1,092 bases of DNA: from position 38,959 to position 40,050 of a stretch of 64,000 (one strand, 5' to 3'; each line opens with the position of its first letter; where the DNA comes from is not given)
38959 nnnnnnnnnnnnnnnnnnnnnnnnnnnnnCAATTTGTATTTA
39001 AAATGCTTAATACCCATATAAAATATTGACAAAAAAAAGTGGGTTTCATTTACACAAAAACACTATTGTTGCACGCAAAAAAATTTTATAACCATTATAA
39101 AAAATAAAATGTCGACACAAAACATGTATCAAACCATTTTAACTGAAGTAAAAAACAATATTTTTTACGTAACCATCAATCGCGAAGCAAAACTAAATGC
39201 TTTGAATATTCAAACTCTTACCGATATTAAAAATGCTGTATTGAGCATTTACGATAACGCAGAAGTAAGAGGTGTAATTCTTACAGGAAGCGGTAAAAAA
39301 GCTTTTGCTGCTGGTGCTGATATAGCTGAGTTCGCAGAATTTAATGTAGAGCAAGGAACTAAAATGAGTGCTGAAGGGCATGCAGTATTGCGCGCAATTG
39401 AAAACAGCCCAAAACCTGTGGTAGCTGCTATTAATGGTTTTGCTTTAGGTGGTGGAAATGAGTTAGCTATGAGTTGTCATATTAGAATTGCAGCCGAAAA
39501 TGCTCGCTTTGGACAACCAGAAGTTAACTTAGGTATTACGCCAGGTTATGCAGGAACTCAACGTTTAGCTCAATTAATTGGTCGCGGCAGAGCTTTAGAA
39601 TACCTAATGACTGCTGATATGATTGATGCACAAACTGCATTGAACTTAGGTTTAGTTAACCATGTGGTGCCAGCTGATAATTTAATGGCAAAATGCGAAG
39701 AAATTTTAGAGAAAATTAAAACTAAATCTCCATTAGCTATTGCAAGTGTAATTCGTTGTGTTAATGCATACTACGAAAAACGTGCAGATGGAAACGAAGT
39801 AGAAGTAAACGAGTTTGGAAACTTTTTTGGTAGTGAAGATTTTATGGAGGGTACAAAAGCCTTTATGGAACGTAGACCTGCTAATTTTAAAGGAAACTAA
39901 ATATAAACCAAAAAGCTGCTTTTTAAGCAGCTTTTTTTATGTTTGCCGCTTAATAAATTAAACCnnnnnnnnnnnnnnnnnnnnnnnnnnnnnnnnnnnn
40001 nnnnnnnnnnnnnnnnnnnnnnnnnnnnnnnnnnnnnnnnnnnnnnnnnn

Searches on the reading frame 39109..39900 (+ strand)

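Call 60: search_protein_families(library=pfam, proteins=[window:39109-39900:+], max_evalue=0.00001)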
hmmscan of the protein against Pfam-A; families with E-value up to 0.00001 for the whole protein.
window:39109-39900:+ (263 aa): 2 families
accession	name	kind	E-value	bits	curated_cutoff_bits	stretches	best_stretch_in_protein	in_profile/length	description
PF00378.25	ECH_1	-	4.4e-65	219.9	27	1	14-262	2-250/251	Enoyl-CoA hydratase/isomerase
PF16113.10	ECH_2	-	8e-41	141.1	27.2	1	20-193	3-178/335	Enoyl-CoA hydratase/isomerase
